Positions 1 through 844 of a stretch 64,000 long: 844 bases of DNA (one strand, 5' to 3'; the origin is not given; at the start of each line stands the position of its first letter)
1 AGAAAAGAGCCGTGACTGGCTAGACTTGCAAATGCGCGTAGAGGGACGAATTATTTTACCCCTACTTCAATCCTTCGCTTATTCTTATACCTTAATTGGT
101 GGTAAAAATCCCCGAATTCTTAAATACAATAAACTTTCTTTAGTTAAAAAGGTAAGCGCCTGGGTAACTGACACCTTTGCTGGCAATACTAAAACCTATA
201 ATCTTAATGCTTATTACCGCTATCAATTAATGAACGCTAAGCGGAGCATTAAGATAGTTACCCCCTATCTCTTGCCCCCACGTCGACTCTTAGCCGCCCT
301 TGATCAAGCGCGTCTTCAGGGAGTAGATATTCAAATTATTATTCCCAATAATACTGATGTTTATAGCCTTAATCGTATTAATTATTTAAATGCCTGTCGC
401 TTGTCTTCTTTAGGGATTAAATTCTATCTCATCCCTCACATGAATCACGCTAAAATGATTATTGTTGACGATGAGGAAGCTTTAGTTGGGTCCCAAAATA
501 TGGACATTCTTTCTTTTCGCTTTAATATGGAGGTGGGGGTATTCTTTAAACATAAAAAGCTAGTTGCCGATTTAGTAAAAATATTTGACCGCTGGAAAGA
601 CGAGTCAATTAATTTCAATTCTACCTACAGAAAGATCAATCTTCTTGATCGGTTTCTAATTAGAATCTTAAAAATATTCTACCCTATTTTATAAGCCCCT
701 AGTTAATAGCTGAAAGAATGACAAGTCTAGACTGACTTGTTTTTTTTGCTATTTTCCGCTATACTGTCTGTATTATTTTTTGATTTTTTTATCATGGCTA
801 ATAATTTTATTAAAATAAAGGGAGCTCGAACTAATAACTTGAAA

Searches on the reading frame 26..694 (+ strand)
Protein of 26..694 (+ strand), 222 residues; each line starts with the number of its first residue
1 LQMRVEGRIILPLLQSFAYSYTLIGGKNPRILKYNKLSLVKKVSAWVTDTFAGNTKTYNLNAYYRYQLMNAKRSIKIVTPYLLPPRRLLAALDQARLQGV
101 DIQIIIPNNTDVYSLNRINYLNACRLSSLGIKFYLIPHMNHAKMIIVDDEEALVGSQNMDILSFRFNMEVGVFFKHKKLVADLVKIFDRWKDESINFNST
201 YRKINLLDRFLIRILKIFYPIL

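Call 26: search_protein_families(library=pfam, proteins=[window:26-694:+], max_evalue=0.001)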
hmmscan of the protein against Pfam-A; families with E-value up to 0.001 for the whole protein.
window:26-694:+ (222 aa): 2 families
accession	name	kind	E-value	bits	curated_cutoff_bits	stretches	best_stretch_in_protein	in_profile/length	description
PF13091.12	PLDc_2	-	7.9e-27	94.1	27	1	67-189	4-130/132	PLD-like domain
PF00614.28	PLDc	-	5.7e-05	23.4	21.9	1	140-160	5-25/28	Phospholipase D Active site motif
